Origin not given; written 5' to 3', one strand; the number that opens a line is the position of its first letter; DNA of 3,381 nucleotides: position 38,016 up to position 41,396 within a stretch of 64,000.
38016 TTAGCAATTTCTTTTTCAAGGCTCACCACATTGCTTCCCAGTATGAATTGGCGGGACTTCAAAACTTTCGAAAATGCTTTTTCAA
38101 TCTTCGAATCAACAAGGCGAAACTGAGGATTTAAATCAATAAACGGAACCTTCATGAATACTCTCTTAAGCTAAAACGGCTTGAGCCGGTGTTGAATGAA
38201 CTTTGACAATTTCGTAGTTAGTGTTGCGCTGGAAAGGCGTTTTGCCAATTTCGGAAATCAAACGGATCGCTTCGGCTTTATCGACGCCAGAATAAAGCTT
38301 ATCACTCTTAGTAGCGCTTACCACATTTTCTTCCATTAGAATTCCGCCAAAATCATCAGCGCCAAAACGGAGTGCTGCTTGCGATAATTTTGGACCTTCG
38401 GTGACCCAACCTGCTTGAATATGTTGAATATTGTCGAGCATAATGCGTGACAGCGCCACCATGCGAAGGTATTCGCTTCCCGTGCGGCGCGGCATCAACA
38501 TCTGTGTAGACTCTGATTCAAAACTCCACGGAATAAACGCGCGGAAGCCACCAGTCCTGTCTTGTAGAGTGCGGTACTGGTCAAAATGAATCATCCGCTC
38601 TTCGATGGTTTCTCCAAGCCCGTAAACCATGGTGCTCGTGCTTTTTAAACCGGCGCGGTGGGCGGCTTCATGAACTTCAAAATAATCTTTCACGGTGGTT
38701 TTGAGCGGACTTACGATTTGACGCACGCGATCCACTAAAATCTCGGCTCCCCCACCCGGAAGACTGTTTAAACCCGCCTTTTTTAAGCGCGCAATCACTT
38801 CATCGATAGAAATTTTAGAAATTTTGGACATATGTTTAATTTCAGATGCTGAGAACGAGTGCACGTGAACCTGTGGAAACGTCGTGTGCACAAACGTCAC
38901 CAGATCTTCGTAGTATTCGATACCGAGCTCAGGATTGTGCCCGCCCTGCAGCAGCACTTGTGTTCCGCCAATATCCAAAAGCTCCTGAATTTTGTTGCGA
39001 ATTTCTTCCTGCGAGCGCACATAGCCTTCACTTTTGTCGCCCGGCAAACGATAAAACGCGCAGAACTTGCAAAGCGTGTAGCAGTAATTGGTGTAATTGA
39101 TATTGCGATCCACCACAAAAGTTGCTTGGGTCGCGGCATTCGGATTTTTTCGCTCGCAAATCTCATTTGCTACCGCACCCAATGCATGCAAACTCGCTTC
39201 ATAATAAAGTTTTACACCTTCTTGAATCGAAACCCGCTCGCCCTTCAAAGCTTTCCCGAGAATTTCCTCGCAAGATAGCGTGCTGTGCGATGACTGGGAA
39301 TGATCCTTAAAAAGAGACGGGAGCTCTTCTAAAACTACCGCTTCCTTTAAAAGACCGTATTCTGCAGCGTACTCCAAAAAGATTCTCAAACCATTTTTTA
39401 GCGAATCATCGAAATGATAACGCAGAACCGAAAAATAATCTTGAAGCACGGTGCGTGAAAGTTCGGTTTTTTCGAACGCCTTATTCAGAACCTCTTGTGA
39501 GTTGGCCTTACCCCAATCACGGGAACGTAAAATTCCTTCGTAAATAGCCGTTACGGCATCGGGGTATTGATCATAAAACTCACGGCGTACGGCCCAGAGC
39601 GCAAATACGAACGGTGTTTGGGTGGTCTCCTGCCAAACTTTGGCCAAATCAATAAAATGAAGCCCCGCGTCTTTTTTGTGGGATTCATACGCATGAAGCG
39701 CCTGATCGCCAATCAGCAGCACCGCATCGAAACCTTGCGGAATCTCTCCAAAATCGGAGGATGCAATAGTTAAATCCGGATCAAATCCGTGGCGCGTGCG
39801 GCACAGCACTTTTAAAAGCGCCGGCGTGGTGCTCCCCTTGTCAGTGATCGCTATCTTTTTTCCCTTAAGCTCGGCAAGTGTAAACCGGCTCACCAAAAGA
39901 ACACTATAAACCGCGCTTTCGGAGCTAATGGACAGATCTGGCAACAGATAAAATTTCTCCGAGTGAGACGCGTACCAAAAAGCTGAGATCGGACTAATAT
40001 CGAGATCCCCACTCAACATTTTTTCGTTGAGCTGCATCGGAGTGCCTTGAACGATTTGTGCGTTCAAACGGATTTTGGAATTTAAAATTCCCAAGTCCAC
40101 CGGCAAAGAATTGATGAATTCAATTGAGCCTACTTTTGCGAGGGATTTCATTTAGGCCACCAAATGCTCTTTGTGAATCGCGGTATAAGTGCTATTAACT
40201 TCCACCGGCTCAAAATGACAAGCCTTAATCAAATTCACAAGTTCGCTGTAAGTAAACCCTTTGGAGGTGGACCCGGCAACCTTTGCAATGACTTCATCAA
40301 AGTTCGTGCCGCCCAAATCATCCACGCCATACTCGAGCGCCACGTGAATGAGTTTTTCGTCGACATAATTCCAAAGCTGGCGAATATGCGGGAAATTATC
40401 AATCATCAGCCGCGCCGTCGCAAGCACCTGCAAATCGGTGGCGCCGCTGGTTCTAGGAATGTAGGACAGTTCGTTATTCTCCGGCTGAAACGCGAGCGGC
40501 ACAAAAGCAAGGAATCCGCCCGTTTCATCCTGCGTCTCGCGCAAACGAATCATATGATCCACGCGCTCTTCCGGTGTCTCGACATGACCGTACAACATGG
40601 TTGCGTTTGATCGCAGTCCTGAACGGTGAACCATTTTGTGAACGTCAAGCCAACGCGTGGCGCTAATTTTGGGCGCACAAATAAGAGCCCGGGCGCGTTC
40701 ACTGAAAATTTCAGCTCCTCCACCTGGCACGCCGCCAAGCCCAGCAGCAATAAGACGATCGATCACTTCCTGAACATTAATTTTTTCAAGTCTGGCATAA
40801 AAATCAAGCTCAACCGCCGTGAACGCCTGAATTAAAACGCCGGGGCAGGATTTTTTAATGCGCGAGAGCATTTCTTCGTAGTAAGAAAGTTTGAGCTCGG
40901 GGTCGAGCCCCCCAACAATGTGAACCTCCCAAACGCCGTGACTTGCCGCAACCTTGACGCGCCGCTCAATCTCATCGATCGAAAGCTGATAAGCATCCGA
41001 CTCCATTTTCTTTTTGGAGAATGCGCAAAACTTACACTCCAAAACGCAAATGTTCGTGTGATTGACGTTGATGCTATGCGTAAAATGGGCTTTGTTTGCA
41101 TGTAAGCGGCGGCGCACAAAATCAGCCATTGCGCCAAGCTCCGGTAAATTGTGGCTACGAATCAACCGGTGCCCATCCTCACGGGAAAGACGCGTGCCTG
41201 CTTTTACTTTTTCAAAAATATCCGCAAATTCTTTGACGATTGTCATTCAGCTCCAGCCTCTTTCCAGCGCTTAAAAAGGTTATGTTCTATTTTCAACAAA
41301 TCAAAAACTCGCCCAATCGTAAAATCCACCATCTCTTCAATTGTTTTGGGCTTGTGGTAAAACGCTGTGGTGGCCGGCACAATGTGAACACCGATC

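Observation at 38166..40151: MqnA-family domain fused to a radical-SAM MqnE/MqnC-family domain in one 661-aa protein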

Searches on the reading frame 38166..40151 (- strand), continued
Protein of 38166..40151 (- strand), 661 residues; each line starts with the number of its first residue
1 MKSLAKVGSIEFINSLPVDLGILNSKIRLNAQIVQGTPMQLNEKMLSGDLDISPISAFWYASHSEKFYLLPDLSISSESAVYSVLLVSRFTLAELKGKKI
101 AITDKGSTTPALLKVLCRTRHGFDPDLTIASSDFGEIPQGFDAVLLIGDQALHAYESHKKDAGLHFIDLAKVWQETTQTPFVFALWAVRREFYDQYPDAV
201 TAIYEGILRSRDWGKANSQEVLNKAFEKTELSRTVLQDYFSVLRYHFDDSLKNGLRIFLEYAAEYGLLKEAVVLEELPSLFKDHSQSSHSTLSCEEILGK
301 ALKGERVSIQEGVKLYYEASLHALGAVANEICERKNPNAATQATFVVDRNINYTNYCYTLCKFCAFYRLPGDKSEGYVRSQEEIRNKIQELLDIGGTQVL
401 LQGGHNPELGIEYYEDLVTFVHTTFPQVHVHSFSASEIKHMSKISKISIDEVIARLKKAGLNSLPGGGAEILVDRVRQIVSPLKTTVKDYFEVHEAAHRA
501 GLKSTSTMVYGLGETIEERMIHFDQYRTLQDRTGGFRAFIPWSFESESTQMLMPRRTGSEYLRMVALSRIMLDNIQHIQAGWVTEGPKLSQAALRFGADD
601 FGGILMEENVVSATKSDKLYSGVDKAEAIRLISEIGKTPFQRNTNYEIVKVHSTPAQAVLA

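Call 60: search_protein_families(library=pfam, proteins=[L072:4771-5529:+, L072:4886-5524:+, L083:3377-4033:+, L083:3355-3798:+], max_evalue=0.001)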
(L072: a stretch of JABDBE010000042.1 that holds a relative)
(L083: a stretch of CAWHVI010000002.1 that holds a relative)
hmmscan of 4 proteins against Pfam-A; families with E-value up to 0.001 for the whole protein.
L072:4771-5529:+ (252 aa): 0 families

L072:4886-5524:+ (212 aa): 1 family
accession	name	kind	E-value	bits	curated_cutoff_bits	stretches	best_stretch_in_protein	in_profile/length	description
PF09335.16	VTT_dom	-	1.8e-13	51.4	33.9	1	57-159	16-121/123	VTT domain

L083:3377-4033:+ (218 aa): 1 family
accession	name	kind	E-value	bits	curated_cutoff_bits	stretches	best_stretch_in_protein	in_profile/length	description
PF09335.16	VTT_dom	-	1.1e-12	48.9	33.9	1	58-162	15-122/123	VTT domain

L083:3355-3798:+ (147 aa): 0 families

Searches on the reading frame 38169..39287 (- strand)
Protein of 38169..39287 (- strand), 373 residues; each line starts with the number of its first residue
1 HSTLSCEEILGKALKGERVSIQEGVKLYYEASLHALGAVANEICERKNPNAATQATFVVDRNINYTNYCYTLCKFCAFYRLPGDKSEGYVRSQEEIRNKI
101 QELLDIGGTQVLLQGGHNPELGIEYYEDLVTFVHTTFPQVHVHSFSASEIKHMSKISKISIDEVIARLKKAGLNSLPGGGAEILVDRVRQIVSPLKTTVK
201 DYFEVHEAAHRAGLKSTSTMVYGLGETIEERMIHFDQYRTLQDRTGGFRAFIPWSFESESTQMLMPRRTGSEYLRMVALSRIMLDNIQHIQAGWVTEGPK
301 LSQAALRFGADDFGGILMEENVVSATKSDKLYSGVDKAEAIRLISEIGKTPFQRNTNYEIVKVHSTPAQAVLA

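Call 6: search_solved_structures(query=window:38169-39287:-, max_evalue=0.001)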
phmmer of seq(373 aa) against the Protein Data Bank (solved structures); distinct sequences matched with E-value up to 0.001: 1.
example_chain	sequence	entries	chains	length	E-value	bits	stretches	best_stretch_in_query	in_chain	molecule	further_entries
6xi9_A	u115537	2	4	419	6.5e-59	202.9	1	12-365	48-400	Aminodeoxyfutalosine synthase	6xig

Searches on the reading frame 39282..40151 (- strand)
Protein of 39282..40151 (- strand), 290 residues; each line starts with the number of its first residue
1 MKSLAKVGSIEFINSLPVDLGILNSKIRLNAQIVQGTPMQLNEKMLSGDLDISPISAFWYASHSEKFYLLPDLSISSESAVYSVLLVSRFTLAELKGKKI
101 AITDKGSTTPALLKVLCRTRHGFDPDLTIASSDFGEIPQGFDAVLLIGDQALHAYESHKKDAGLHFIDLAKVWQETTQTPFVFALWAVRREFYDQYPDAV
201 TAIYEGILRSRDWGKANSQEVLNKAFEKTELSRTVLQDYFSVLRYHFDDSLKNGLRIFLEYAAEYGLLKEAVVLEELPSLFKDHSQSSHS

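Call 5: search_solved_structures(query=window:39288-40151:-, max_evalue=1, show_alignments=3)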
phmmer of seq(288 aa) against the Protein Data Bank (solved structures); distinct sequences matched with E-value up to 1: 11.
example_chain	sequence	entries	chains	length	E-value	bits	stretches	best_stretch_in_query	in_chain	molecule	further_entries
7ahr_A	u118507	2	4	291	2.9e-37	131.9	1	5-249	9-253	Chorismate dehydratase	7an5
2nxo_A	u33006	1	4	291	3.1e-37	131.8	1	5-249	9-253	Hypothetical protein SCO4506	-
7an8_A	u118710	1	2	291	7.7e-37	130.5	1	5-249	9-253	Chorismate dehydratase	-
7an9_A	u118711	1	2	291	1e-36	130.1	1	5-249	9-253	Chorismate dehydratase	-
7an7_A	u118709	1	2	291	1.5e-36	129.6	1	5-249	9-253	Chorismate dehydratase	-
7ywc_A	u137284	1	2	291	1.5e-36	129.6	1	5-249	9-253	Chorismate dehydratase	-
7an6_A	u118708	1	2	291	3.8e-36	128.2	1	5-249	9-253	Chorismate dehydratase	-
2i6e_A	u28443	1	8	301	2.6e-26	96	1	8-262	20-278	Hypothetical protein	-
6o9a_A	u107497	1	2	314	3.2e-26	95.7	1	8-262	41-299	Chorismate dehydratase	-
1zbm_A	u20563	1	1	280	2.7e-05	27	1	40-269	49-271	hypothetical protein AF1704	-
8wc0_A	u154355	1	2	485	0.27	13.9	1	187-265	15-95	NAD(+) hydrolase ThsA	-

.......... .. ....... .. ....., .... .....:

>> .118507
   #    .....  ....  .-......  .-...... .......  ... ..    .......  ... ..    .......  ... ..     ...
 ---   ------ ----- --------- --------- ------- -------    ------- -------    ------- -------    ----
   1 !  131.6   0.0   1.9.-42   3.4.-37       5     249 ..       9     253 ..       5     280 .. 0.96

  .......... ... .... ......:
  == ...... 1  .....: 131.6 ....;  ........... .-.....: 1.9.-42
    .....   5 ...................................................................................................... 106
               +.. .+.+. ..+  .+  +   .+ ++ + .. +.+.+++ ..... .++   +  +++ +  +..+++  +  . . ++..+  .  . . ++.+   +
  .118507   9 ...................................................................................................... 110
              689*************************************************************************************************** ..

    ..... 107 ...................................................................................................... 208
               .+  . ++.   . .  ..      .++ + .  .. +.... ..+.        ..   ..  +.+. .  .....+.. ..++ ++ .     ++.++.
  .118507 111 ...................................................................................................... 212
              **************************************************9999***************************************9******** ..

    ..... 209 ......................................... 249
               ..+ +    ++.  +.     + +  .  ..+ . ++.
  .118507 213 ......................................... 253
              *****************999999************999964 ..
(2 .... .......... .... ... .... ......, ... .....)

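Call 27: search_protein_representatives(protein=window:39282-40151:-)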
Query: 290 residues. Proteins with E-value up to 0.001 (for the whole library): 3912; up to 1e-10: 1725; up to 1e-30: 184. The best 150 are listed.
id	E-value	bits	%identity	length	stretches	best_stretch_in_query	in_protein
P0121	5.3e-67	242.6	47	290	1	6-269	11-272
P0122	3.1e-63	230.3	46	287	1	6-277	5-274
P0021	1.9e-61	224.4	45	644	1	6-269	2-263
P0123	6.6e-61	222.6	44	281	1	6-276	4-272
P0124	4.7e-56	206.7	42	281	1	5-274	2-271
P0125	2.8e-55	204.2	46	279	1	5-271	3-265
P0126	1.8e-54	201.5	39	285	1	5-274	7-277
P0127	5.8e-53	196.6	42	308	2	29-276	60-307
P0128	6.3e-50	186.6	37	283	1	6-274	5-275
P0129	1.7e-49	185.2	52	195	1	6-189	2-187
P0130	4.2e-49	183.9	37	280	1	6-270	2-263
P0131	1.8e-48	181.9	38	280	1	5-262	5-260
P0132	1.9e-48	181.8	38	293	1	5-269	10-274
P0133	4.0e-48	180.7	37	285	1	6-274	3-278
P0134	1.2e-47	179.2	41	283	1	6-264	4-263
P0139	7.7e-43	163.4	35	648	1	3-273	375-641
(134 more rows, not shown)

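Call 31: search_protein_families(library=ncbifam, proteins=[P0139], max_evalue=1e-30)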
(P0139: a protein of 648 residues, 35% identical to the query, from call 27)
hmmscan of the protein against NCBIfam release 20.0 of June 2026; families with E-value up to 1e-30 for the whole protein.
P0139 (648 aa): 9 families
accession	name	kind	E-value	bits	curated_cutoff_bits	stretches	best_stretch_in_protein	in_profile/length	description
TIGR03700.1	mena_SCO4494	equivalog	2.7e-132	440.9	434.55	1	12-360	1-349/351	aminofutalosine synthase MqnE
TIGR03699.1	menaquin_MqnC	equivalog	1e-110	369.8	428.1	1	21-360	2-340/342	cyclic dehypoxanthinyl futalosine synthase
TIGR00423.1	TIGR00423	subfamily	2.3e-104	349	260.25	1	55-360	1-308/310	CofH family radical SAM protein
NF005609.0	PRK07360.1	equivalog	8.9e-96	320.9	426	1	8-362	7-368/374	7,8-didemethyl-8-hydroxy-5-deazariboflavin synthase subunit CofH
NF006276.0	PRK08444.1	equivalog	2.1e-94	316.5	560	1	11-360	2-348/353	aminofutalosine synthase MqnE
TIGR03551.1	F420_cofH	equivalog_domain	1.8e-93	313.1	374.1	1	25-360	4-343/345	5-amino-6-(D-ribitylamino)uracil--L-tyrosine 4-hydroxyphenyl transferase CofH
NF006277.0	PRK08445.1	equivalog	2.8e-85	286.2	576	1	20-360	2-343/348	dehypoxanthine futalosine cyclase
NF004580.0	PRK05926.1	equivalog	5.5e-81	272.6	583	1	4-357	10-367/370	hypothetical protein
NF006687.0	PRK09234.1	equivalog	4.9e-78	263.2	1018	1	11-363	481-838/849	bifunctional FO biosynthesis protein CofGH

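Call 54: search_solved_structures(query=A2, max_evalue=10)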
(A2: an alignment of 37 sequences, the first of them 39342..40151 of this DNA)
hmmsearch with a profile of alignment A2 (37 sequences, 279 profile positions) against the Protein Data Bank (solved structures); distinct sequences matched with E-value up to 10: 16.
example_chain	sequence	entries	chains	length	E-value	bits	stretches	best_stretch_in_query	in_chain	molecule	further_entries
2nxo_A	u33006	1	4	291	3.5e-81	275.6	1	3-267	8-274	Hypothetical protein SCO4506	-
7ahr_A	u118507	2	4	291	4.1e-81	275.4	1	3-261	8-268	Chorismate dehydratase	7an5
7an8_A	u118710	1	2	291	5.1e-80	271.8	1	3-261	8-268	Chorismate dehydratase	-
7an9_A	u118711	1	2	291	5.4e-80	271.7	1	3-261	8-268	Chorismate dehydratase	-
7ywc_A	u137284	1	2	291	1e-79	270.8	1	3-261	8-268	Chorismate dehydratase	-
7an7_A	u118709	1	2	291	1.6e-79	270.2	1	3-261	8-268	Chorismate dehydratase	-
7an6_A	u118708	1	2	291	1.7e-79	270.1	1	3-261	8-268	Chorismate dehydratase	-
2i6e_A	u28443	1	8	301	2.7e-53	184.1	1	3-260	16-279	Hypothetical protein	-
6o9a_A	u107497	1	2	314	3.3e-53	183.9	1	3-260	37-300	Chorismate dehydratase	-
2czl_A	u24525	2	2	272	6.7e-15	58.2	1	3-267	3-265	hypothetical protein TTHA1568 | Menaquinone biosynthetic enzyme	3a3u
1zbm_A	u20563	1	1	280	9.2e-15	57.7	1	19-273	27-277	hypothetical protein AF1704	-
6ssy_A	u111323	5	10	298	0.00071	22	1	182-229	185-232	Taurine-binding periplasmic protein | Taurine ABC transporter substrate-binding protein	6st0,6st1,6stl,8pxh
2x26_A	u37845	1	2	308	0.15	14.4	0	183-238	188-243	PERIPLASMIC ALIPHATIC SULPHONATES-BINDING PROTEIN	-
2ia4_A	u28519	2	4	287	0.27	13.5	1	91-159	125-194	Putative periplasmic binding transport protein | PERIPLASMIC BINDING TRANSPORT PROTEIN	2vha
4esx_A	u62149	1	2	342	2.1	10.6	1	181-223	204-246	Pyrimidine biosynthesis enzyme THI13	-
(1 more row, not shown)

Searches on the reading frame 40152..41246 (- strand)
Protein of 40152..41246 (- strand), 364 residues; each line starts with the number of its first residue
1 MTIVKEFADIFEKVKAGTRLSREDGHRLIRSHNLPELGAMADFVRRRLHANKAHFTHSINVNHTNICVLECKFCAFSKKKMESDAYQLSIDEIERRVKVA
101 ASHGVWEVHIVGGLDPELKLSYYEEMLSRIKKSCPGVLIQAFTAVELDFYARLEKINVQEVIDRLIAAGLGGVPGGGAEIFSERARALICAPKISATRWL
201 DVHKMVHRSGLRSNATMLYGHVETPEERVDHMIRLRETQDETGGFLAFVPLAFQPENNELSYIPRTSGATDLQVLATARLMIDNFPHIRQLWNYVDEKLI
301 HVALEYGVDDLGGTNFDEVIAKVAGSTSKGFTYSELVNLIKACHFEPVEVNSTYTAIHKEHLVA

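Call 3: search_protein_families(library=pfam, proteins=[window:40152-41246:-])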
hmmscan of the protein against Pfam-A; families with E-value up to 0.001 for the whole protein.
window:40152-41246:- (364 aa): 2 families
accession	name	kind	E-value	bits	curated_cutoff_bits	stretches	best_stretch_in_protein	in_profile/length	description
PF04055.27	Radical_SAM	-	8.8e-21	75.2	29.5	1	61-232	1-163/166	Radical SAM superfamily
PF19288.4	CofH_C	-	1.1e-11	45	27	1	244-356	3-118/125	CofH/MqnC C-terminal region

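Call 4: search_protein_families(library=ncbifam, proteins=[window:40152-41246:-])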
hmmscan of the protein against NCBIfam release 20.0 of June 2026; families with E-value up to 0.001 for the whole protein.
window:40152-41246:- (364 aa): 19 families
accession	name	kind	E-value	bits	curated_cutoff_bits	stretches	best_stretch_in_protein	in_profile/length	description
TIGR03700.1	mena_SCO4494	equivalog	3.2e-126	421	434.55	1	10-357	1-351/351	aminofutalosine synthase MqnE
TIGR03699.1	menaquin_MqnC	equivalog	7e-107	357.2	428.1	1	19-356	2-341/342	cyclic dehypoxanthinyl futalosine synthase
TIGR00423.1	TIGR00423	subfamily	3.5e-99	331.9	260.25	1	55-355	3-308/310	CofH family radical SAM protein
NF006276.0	PRK08444.1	equivalog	1.6e-97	326.8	560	1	9-358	2-351/353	aminofutalosine synthase MqnE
TIGR03551.1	F420_cofH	equivalog_domain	1.7e-88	296.8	374.1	1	23-356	4-344/345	5-amino-6-(D-ribitylamino)uracil--L-tyrosine 4-hydroxyphenyl transferase CofH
NF006277.0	PRK08445.1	equivalog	2.7e-87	292.8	576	1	19-357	3-345/348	dehypoxanthine futalosine cyclase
NF005609.0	PRK07360.1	equivalog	2.7e-85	286.4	426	1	5-359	6-370/374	7,8-didemethyl-8-hydroxy-5-deazariboflavin synthase subunit CofH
NF006687.0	PRK09234.1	equivalog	3.1e-75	253.9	1018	1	15-360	487-840/849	bifunctional FO biosynthesis protein CofGH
NF004580.0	PRK05926.1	equivalog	3.1e-69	233.9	583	1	8-328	16-342/370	hypothetical protein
TIGR03550.1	F420_cofG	equivalog_domain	3.2e-12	46.3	213.35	1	55-314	2-266/322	7,8-didemethyl-8-hydroxy-5-deazariboflavin synthase CofG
NF004884.0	PRK06245.1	equivalog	3.1e-10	39.4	209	1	52-130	10-86/340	7,8-didemethyl-8-hydroxy-5-deazariboflavin synthase subunit CofG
TIGR02351.2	thiH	equivalog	2.3e-09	36.8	380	1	17-161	32-176/364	2-iminoacetate synthase ThiH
TIGR03910.1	pyrrolys_PylB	equivalog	4e-09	35.8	348.2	1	6-120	4-119/347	methylornithine synthase PylB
TIGR00433.2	bioB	equivalog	5.1e-07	29.2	225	1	20-135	3-123/307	biotin synthase BioB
TIGR03956.1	rSAM_HydE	equivalog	4.2e-06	26.2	254.6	1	12-139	3-131/340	[FeFe] hydrogenase H-cluster radical SAM maturase HydE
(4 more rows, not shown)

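Call 23: search_solved_structures(query=window:40155-41246:-, max_evalue=0.001, show_alignments=1)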
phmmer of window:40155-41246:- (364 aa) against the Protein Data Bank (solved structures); distinct sequences matched with E-value up to 0.001: 11.
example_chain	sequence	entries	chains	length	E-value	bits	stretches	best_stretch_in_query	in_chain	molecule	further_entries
6xi9_A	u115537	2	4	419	3.9e-75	256.3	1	12-357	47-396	Aminodeoxyfutalosine synthase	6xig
4rtb_A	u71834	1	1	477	5e-06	29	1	6-158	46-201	HydG protein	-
7o1p_A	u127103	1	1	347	4.1e-05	26.1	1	37-137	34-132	[FeFe] hydrogenase maturase subunit HydE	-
3cix_A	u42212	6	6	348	4.1e-05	26.1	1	37-137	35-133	FeFe-Hydrogenase maturase | [FeFe] hydrogenase maturase subunit HydE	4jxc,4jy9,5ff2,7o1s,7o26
3ciw_A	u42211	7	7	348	4.3e-05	26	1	37-138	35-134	FeFe-Hydrogenase maturase | [FeFe] hydrogenase maturase subunit HydE | Biotin synthetase, putative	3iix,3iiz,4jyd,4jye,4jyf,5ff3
7o1o_A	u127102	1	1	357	4.3e-05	26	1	37-137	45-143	[FeFe] hydrogenase maturase subunit HydE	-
8qmk_A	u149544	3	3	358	4.3e-05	26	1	37-137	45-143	[FeFe] hydrogenase maturase subunit HydE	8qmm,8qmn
4jy8_A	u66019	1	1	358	4.3e-05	26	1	37-137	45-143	FEFE-HYDROGENASE MATURASE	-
5few_A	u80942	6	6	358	4.3e-05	26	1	37-137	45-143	[FeFe] hydrogenase maturase subunit HydE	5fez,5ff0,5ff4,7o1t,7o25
5fep_A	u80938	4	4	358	4.5e-05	25.9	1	37-138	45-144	[FeFe] hydrogenase maturase subunit HydE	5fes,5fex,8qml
7pd1_A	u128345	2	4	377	0.00072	22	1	63-173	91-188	Thiazole biosynthesis protein ThiH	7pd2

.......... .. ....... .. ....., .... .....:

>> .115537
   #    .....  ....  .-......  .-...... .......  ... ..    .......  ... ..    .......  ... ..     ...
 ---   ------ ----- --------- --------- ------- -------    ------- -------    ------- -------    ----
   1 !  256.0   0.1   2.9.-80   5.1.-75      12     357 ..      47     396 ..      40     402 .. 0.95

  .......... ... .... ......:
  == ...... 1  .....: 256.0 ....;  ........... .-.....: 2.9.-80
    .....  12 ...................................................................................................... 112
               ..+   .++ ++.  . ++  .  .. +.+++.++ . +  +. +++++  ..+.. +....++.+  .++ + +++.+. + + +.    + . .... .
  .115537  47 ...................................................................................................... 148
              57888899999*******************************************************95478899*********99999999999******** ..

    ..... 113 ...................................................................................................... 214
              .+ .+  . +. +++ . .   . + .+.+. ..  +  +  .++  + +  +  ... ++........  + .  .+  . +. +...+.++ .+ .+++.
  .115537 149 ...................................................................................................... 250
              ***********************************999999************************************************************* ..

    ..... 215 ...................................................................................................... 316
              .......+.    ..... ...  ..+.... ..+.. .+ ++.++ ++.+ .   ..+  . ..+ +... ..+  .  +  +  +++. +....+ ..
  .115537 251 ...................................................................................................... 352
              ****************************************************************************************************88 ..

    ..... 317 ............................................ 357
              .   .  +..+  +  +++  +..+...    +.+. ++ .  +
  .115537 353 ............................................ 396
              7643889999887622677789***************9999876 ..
